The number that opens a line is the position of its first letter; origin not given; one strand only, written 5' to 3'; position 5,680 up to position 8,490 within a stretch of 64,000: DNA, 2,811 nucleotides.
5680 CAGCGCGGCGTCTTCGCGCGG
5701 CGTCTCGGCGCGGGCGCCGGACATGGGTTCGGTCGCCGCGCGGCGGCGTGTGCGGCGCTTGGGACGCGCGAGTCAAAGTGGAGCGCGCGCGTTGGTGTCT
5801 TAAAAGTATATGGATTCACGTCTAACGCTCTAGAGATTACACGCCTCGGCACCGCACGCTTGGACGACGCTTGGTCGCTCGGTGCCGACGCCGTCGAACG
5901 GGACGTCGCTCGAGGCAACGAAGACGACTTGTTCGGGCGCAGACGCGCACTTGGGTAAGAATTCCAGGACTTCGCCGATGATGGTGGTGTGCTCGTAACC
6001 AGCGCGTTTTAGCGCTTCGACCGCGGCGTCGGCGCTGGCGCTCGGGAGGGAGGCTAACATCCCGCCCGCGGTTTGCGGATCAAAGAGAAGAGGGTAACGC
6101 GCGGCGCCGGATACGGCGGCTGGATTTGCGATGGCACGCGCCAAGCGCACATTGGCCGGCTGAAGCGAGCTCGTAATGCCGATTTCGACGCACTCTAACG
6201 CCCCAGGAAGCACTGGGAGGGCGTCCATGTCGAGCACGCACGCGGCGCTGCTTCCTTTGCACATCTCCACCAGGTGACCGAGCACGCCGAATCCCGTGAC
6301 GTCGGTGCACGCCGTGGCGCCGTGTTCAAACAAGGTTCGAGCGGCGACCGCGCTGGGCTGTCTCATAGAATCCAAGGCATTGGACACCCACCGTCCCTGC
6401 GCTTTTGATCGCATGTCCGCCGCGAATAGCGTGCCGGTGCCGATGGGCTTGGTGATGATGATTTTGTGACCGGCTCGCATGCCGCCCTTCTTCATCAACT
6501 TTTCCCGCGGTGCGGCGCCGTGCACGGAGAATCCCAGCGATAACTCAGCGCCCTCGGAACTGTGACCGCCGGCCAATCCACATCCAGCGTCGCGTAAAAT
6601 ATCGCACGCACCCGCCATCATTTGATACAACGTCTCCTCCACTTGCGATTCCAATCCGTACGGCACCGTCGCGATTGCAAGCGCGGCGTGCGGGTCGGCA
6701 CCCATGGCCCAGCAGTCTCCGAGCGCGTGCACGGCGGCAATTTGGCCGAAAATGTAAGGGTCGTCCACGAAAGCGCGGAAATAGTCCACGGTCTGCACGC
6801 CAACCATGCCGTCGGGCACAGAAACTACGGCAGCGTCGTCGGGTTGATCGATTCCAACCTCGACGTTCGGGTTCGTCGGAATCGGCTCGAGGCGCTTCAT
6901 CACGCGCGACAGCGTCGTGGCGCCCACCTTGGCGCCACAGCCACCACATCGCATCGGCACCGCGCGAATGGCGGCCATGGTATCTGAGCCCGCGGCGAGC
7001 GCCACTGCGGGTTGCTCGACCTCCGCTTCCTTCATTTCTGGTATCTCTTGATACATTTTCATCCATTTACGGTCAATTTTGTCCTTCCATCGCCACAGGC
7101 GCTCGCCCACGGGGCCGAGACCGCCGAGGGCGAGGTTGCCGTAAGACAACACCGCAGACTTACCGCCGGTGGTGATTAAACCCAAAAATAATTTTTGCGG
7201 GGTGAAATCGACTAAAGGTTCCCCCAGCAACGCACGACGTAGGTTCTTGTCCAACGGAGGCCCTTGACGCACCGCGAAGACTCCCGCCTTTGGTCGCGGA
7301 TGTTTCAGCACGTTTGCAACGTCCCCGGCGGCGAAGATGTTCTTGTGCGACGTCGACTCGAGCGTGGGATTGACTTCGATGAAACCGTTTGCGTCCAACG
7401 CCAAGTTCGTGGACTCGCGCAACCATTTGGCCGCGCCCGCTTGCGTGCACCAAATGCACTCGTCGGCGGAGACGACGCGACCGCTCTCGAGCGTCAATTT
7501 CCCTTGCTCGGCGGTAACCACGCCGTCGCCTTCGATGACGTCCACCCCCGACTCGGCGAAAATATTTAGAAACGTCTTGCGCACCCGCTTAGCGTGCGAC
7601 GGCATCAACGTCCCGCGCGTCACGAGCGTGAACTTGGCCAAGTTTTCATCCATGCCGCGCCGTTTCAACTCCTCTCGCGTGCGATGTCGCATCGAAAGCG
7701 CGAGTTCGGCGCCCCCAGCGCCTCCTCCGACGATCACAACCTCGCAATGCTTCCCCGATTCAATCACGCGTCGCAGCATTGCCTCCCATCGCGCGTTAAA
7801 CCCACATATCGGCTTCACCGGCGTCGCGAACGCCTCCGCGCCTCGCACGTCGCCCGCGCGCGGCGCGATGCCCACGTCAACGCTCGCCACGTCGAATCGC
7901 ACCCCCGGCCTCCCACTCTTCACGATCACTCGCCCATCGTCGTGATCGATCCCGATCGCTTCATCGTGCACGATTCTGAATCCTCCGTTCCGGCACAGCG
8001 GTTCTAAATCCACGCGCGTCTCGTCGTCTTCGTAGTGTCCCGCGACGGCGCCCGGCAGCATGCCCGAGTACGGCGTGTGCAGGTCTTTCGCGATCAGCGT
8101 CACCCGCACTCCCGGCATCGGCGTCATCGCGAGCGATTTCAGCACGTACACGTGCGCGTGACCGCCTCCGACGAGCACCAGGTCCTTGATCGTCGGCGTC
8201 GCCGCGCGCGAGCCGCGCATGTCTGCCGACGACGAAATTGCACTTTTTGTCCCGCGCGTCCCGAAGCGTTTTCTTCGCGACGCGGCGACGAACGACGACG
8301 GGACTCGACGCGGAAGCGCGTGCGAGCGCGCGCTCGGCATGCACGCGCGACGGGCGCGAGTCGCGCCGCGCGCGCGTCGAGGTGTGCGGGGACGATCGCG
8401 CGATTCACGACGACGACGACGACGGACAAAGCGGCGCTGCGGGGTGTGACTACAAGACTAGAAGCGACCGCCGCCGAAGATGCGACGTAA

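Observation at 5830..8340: FAD/NAD(P) pyridine nucleotide-disulfide oxidoreductase fused to Cys-type selenophosphate synthetase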

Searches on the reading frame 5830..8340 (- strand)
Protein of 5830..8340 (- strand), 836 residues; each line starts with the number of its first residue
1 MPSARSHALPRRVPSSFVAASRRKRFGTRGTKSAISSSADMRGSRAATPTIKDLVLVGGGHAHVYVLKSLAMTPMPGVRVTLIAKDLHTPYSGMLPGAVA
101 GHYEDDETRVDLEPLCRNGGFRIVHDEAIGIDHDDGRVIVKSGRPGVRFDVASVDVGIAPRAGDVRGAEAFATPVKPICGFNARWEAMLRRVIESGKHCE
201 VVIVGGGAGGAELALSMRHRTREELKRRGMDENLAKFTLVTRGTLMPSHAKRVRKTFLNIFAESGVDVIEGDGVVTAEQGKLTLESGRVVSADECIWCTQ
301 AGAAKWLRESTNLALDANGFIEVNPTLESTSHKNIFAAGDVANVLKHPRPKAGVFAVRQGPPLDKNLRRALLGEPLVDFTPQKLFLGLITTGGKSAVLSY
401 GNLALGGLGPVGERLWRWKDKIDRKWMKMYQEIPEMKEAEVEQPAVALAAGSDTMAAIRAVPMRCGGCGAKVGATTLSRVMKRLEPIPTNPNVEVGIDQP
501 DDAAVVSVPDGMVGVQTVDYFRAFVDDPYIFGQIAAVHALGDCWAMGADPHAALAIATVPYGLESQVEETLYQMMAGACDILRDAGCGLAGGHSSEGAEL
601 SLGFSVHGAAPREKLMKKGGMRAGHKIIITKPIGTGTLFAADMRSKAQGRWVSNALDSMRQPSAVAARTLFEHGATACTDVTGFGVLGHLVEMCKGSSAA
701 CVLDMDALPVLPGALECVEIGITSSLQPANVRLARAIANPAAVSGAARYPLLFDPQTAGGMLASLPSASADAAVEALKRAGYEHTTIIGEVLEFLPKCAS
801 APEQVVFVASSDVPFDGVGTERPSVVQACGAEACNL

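Call 3: search_protein_families(library=pfam, proteins=[window:5830-8340:-], max_evalue=0.01)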
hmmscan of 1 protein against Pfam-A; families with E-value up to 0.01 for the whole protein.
window:5830-8340:- (836 aa): 3 families
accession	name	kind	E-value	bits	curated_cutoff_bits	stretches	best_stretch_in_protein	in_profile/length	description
PF07992.20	Pyr_redox_2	-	3.5e-27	96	26.1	1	52-360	1-291/291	Pyridine nucleotide-disulphide oxidoreductase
PF00586.29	AIRS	-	1.1e-16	61.6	24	1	501-609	2-111/112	AIR synthase related protein, N-terminal domain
PF02769.27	AIRS_C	-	3.1e-14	53.8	23.1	1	622-792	1-146/156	AIR synthase related protein, C-terminal domain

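Call 4: search_protein_families(library=ncbifam, proteins=[window:5830-8340:-], max_evalue=0.01)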
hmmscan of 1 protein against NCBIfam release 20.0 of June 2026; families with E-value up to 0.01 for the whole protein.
window:5830-8340:- (836 aa): 28 families (the best 25 are shown)
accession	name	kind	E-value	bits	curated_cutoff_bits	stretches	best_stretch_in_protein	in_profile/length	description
TIGR04369.1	fusion_not_SelD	hypoth_equivalog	5.9e-133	444.5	700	1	56-780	1-693/701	oxidoreductase/SelD-related fusion protein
TIGR03169.1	Nterm_to_SelD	hypoth_equivalog_domain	1.5e-130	435.8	310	1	53-430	1-365/365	pyridine nucleotide-disulfide oxidoreductase family protein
TIGR00476.1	selD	equivalog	1.1e-88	297.5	125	1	464-767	7-308/311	selenide, water dikinase SelD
NF002098.0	PRK00943.1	equivalog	3.4e-64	216.9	299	1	465-792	14-335/347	selenide, water dikinase SelD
NF010705.0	PRK14105.1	equivalog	8e-35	120.3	291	1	466-716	15-276/345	selenide, water dikinase SelD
TIGR01379.1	thiL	equivalog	3.4e-19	69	184.15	1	495-719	19-247/320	thiamine-phosphate kinase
NF004351.0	PRK05731.1-4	equivalog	9.7e-15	54.5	324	1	487-709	27-248/321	thiamine-phosphate kinase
NF042949.2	3PPDioc_HcaD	equivalog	5.2e-10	38.6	450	1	53-345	3-279/386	3-phenylpropionate/cinnamic acid dioxygenase ferredoxin--NAD(+) reductase subunit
TIGR03267.1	methan_mark_2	hypoth_equivalog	6.1e-10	38.7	365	1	479-709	23-247/323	methanogenesis marker 2 protein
TIGR03385.1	CoA_CoA_reduc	equivalog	3.2e-09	36.1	578.8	1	189-345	140-286/439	CoA-disulfide reductase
NF004350.0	PRK05731.1-1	equivalog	6e-09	35.2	441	1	493-710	23-241/325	thiamine-phosphate kinase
NF007286.0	PRK09754.1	equivalog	1.7e-08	33.7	447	1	185-342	133-277/400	phenylpropionate dioxygenase ferredoxin reductase subunit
NF045765.1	PhenlGlyoxDHPadH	equivalog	3.5e-07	29.4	475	1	54-345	5-280/416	NADH-dependent phenylglyoxylate dehydrogenase subunit epsilon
TIGR04049.1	AIR_rel_sll0787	hypoth_equivalog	3.6e-07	29.5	321.3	1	491-711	34-244/318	sll0787 family AIR synthase-like protein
NF010037.0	PRK13512.1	equivalog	2.5e-06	26.7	394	1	222-343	164-280/438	CoA-disulfide reductase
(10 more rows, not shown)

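Call 5: search_solved_structures(query=window:5830-8340:-, max_evalue=0.001, show_alignments=2)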
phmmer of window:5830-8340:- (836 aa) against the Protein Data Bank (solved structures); distinct sequences matched with E-value up to 0.001: 26.
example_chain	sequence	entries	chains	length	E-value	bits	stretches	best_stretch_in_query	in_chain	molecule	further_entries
3u0o_A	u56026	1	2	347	6.4e-50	173.5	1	465-791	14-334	Selenide, water dikinase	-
2yye_A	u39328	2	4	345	3e-40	141.5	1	463-791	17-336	Selenide, water dikinase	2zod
2zau_A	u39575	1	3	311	3.4e-36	128.1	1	500-791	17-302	Selenide, water dikinase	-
9hjt_F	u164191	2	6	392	2.3e-15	59.2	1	502-711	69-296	Selenide, water dikinase 1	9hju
3fd5_A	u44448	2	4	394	2.3e-15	59.2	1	502-711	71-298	Selenide, water dikinase 1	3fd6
5l16_A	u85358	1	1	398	2.7e-14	55.6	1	464-693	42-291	Putative selenophosphate synthetase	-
4nwz_A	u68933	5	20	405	4.2e-11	45.1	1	54-396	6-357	FAD-dependent pyridine nucleotide-disulfide oxidoreductase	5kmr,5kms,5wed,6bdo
5kmq_A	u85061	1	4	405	5.9e-11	44.6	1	54-394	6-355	FAD-dependent pyridine nucleotide-disulfide oxidoreductase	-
9pxk_C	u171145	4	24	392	8e-11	44.2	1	52-401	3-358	NADH dehydrogenase-like protein YjlD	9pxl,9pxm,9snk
5na1_A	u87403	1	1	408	2e-10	42.8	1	52-379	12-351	NADH dehydrogenase-like protein SAOUHSC_00878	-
5kmp_A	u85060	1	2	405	3.1e-10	42.2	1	54-396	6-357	FAD-dependent pyridine nucleotide-disulfide oxidoreductase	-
5na4_A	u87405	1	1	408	7.7e-10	40.9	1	52-379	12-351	NADH dehydrogenase-like protein SAOUHSC_00878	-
9qrt_A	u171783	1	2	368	6.9e-07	31.1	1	55-432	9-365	FSP1 (tetrapod ancestor; L323A mutant) bound to FAD and NAD+ and compound 2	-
9ift_A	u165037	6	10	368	7.5e-07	31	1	55-434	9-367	FSP1 (tetrapod ancestor)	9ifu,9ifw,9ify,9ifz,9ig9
3hyv_A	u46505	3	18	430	4e-06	28.6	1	52-344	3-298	Sulfide-quinone reductase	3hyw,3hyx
3vrd_B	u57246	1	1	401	2.2e-05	26.2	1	54-205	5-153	Flavocytochrome c flavin subunit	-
1fcd_A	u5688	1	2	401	0.0003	22.4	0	54-361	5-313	FLAVOCYTOCHROME C SULFIDE DEHYDROGENASE (FLAVIN-BINDING SUBUNIT)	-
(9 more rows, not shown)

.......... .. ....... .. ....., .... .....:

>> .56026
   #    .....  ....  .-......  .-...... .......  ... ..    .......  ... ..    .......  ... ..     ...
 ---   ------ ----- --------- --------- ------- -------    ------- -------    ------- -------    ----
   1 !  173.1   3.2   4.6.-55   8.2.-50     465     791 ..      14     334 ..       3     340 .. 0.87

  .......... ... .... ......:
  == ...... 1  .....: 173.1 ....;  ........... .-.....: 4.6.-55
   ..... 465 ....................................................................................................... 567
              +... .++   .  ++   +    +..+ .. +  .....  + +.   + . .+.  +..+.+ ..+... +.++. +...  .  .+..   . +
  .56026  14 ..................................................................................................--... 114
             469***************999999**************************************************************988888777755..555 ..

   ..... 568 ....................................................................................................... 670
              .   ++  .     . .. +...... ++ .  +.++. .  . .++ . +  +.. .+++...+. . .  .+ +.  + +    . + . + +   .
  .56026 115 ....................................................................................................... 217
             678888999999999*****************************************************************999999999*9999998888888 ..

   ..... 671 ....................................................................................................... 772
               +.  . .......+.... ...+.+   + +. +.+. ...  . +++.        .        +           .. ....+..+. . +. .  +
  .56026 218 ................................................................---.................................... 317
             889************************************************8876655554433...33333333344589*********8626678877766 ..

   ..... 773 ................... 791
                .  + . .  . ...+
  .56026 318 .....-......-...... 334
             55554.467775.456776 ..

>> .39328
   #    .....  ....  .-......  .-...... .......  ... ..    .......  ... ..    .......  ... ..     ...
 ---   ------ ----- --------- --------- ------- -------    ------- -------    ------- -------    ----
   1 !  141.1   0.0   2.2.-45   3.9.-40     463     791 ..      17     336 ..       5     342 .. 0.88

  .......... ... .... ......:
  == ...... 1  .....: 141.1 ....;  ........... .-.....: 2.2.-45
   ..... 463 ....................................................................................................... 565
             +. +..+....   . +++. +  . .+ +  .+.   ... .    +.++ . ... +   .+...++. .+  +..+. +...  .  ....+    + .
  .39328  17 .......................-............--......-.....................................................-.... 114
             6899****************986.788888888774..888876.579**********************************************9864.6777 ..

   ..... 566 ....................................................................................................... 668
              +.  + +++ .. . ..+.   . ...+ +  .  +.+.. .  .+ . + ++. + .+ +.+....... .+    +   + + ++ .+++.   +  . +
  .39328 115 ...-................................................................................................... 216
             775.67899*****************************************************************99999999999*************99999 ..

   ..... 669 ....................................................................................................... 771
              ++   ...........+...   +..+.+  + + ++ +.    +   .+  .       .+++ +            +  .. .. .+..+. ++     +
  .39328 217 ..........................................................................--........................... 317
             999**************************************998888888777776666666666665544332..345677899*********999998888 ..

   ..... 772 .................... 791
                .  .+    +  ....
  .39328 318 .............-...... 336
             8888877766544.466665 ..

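Call 6: find_homologous_proteins(query=window:5830-8340:-, max_evalue=1e-20)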
Query window:5830-8340:- (836 aa): 7979 proteins with E <= 1e-20 among 8000 candidates; the best 120 are listed.
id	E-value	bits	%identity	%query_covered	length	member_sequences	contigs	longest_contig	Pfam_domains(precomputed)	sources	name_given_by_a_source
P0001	0.0e+0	1769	94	100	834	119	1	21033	PF07992.21,PF00586.30,PF02769.28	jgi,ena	-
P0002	0.0e+0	1509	82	95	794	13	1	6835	PF07992.21,PF00586.30,PF02769.28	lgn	-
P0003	0.0e+0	1505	82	95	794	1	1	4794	PF07992.21,PF00586.30,PF02769.28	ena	-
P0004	0.0e+0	1505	82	95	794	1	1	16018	PF07992.21,PF00586.30,PF02769.28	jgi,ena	-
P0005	0.0e+0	1505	82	95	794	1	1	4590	PF07992.21,PF00586.30,PF02769.28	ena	-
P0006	0.0e+0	1505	82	95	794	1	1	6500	PF07992.21,PF00586.30,PF02769.28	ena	-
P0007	0.0e+0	1504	82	95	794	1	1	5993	PF07992.21,PF00586.30,PF02769.28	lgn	-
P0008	0.0e+0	1504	82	95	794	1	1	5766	PF07992.21,PF00586.30,PF02769.28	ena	-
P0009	0.0e+0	1503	82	95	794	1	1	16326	PF07992.21,PF00586.30,PF02769.28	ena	-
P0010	0.0e+0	1503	79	100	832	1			PF07992.21,PF00586.30,PF02769.28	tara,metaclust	tara:strand:- start:44450 stop:46948 length:2499 start_codon:yes stop_codon:yes gene_type:complete|m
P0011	0.0e+0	1503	82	95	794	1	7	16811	PF07992.21,PF00586.30,PF02769.28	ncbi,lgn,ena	-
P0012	0.0e+0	1503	82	95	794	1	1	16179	PF07992.21,PF00586.30,PF02769.28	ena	-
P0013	0.0e+0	1503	82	95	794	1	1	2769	PF07992.21,PF00586.30,PF02769.28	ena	-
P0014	0.0e+0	1503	82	95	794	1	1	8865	PF07992.21,PF00586.30,PF02769.28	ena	-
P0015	0.0e+0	1502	82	95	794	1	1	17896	PF07992.21,PF00586.30,PF02769.28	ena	-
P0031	0.0e+0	1500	82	95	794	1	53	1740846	PF07992.21,PF00586.30,PF02769.28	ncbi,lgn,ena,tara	tara:strand:- start:106 stop:2490 length:2385 start_codon:yes stop_codon:yes gene_type:complete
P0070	0.0e+0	1401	73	100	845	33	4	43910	PF07992.21,PF00586.30,PF02769.28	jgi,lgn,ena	jgi:selenide, water dikinase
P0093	7.5e-259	880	56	91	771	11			PF07992.21,PF00586.30,PF02769.28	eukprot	eukprot:PRCOL_00002340-RA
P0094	5.9e-258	877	53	91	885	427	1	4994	PF07992.21,PF00586.30,PF02769.28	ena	-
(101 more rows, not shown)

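Call 13: list_cluster_members(proteins=[window:5833-8340:-, P0001, P0031, P0070, P0010])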
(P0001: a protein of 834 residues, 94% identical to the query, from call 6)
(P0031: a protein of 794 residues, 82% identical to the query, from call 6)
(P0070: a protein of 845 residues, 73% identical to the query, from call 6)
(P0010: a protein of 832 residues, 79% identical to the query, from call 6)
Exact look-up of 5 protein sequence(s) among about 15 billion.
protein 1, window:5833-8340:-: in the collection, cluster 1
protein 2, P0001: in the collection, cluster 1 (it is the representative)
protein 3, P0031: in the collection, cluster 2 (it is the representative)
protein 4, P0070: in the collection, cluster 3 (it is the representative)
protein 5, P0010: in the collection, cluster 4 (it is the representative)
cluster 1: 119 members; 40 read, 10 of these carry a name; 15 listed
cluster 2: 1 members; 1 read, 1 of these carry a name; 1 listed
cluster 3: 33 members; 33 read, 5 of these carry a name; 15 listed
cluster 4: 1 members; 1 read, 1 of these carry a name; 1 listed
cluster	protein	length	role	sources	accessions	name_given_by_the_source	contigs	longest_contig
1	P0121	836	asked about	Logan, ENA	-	-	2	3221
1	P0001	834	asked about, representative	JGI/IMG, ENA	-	-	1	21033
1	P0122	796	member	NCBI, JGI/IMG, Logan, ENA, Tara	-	selenide,water dikinase | strand:+ start:17935 stop:20325 length:2391 start_codon:yes stop_codon:yes ...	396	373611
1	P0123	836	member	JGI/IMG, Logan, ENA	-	selenide,water dikinase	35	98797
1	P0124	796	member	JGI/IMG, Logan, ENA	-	selenide, water dikinase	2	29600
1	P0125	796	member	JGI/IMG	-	selenide,water dikinase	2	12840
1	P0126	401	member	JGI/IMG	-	selenide,water dikinase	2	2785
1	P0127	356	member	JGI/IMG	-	selenide,water dikinase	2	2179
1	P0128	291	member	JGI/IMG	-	selenide,water dikinase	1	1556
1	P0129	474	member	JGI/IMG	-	selenide,water dikinase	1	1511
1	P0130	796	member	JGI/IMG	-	selenide,water dikinase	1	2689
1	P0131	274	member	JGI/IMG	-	selenide,water dikinase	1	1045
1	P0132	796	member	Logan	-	-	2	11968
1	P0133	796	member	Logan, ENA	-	-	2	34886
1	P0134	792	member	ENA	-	-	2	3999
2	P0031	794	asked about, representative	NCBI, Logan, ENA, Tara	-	strand:- start:106 stop:2490 length:2385 start_codon:yes stop_codon:yes gene_type:complete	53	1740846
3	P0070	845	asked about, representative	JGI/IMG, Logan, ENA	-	selenide, water dikinase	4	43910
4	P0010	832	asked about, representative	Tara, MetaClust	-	strand:- start:44450 stop:46948 length:2499 start_codon:yes stop_codon:yes ... | TARA_038_DCM_0.22-1.6_C23729783_1_gene570449 COG0709,COG1252 K01008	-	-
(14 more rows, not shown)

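Call 14: find_encoding_contigs(protein=P0031, flank=6000, max_places=3)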
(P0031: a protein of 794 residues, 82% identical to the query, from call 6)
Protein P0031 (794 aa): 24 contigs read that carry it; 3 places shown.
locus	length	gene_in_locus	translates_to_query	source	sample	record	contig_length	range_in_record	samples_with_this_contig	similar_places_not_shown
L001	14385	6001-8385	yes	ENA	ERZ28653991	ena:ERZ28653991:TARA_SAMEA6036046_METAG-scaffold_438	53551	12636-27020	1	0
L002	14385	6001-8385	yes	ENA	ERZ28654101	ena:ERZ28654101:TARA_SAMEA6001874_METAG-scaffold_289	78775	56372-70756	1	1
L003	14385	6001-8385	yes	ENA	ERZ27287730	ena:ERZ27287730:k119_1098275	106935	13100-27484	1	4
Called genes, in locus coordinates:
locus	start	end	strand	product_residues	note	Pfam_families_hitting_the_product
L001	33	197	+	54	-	-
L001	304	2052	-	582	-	-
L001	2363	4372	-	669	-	PF00459:Inositol_P, PF00702:Hydrolase, PF13419:HAD_2 (weak), PF13242:Hydrolase_like (weak)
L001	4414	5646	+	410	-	PF00226:DnaJ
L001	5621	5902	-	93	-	-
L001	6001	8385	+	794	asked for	PF07992:Pyr_redox_2, PF00586:AIRS, PF02769:AIRS_C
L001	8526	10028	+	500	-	-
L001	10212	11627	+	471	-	PF03235:GmrSD_N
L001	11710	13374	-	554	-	PF00450:Peptidase_S10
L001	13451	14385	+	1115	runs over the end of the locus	PF03600:CitMHS, PF02080:TrkA_C, PF00939:Na_sulph_symp, PF03600:CitMHS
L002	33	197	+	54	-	-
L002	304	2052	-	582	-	-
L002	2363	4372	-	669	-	PF00459:Inositol_P, PF00702:Hydrolase, PF13419:HAD_2 (weak), PF13242:Hydrolase_like (weak)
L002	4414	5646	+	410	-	PF00226:DnaJ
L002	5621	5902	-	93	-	-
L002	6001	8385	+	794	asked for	PF07992:Pyr_redox_2, PF00586:AIRS, PF02769:AIRS_C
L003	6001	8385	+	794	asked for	PF07992:Pyr_redox_2, PF00586:AIRS, PF02769:AIRS_C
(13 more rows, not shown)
